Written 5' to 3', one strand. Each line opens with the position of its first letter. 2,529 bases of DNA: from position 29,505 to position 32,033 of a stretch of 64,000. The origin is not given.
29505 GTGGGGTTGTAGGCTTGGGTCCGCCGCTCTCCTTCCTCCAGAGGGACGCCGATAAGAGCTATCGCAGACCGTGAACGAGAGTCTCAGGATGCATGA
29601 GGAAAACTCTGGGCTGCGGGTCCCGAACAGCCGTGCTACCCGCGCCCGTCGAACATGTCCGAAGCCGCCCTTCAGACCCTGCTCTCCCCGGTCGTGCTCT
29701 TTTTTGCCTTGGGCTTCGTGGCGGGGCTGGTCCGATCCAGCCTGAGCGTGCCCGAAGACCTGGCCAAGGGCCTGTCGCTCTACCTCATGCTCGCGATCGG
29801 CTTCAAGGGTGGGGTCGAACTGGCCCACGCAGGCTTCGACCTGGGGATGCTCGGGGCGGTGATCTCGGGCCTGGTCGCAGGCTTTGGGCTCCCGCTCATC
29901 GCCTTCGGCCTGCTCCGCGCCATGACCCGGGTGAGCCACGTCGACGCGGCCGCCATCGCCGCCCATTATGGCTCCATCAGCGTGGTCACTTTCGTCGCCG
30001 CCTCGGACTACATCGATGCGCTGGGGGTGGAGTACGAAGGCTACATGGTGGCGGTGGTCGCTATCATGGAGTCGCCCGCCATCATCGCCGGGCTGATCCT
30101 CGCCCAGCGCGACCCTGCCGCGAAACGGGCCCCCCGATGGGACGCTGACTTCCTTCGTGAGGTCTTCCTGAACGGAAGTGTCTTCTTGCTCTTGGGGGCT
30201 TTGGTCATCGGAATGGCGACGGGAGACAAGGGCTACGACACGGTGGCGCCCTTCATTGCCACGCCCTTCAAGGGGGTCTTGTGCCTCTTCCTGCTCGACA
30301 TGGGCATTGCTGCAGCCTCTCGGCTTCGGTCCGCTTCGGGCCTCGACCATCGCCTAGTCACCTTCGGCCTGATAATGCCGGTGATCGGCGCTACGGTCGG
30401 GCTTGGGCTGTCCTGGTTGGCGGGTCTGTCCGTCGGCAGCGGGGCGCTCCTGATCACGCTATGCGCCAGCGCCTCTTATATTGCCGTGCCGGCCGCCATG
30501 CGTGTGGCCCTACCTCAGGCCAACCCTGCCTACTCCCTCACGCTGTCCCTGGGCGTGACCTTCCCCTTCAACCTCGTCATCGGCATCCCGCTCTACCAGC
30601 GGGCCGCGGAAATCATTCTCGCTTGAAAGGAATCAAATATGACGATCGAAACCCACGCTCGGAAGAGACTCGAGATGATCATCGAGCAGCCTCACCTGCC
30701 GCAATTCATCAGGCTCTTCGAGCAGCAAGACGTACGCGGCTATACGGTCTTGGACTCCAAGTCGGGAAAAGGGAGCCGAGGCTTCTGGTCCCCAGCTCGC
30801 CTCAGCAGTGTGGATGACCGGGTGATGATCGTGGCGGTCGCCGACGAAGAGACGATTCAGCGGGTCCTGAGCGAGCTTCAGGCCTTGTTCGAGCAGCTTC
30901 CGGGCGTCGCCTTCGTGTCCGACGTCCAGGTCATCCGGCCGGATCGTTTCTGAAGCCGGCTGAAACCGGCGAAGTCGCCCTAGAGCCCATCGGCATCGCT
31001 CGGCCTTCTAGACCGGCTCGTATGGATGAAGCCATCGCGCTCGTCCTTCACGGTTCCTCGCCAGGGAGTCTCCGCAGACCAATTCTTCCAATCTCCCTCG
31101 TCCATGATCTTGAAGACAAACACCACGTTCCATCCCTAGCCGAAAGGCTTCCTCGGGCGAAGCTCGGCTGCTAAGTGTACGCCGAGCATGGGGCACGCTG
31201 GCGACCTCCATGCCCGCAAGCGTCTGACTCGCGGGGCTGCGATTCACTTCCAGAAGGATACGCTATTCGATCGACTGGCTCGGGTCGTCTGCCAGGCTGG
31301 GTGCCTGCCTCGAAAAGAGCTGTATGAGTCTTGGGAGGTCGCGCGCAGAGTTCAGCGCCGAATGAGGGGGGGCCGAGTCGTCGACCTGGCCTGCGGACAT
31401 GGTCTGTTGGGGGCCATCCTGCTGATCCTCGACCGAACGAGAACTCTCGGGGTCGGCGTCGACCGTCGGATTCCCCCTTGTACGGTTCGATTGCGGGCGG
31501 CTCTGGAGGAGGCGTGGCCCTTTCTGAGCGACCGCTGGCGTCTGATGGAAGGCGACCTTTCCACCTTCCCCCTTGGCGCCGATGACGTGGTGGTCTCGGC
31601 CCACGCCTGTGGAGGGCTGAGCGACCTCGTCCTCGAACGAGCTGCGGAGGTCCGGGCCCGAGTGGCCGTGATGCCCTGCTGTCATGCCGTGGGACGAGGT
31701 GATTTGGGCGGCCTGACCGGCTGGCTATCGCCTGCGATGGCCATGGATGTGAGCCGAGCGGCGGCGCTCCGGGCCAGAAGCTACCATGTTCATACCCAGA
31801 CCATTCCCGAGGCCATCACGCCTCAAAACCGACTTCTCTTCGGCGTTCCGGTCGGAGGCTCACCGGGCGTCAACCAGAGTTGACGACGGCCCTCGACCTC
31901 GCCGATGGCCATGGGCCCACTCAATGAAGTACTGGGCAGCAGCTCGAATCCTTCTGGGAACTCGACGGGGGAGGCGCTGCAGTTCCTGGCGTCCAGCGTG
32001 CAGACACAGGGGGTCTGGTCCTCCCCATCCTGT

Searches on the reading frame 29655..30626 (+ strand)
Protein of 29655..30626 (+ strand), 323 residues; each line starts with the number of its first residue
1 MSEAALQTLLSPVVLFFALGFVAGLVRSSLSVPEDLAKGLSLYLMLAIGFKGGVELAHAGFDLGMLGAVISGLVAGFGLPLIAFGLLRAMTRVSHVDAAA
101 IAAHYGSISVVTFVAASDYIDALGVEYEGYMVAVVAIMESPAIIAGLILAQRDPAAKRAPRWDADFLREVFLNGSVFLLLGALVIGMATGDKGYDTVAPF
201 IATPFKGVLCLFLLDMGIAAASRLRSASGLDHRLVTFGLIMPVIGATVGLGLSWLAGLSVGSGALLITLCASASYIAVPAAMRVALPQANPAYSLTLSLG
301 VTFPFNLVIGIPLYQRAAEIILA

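Call 42: search_protein_families(library=pfam, proteins=[window:29655-30626:+], max_evalue=0.01)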
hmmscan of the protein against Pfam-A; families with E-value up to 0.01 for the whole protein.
window:29655-30626:+ (323 aa): 1 family
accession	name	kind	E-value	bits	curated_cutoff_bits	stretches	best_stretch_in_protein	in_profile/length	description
PF05982.17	Sbt_1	-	5.1e-117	391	27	1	12-318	1-307/308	Na+-dependent bicarbonate transporter superfamily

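Call 62: search_protein_families(library=ncbifam, proteins=[window:29655-30626:+], max_evalue=0.00001)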
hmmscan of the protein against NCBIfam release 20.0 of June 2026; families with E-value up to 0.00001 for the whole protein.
window:29655-30626:+ (323 aa): 0 families

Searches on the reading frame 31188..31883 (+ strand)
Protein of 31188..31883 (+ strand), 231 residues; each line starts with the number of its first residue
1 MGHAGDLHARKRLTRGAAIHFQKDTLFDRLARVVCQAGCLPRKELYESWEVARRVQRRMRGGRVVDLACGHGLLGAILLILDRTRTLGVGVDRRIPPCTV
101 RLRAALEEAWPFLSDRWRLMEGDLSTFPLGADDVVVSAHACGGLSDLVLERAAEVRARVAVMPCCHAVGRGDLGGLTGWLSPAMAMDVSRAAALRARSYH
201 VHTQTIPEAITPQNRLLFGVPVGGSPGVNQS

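Call 42: search_protein_families(library=pfam, proteins=[window:31188-31883:+], max_evalue=0.01)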
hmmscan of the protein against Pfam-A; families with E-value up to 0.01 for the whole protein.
window:31188-31883:+ (231 aa): 1 family
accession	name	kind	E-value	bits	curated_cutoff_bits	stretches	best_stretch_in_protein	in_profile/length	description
PF13679.12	Methyltransf_32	-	2.8e-08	34.3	27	1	53-167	18-138/143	Methyltransferase domain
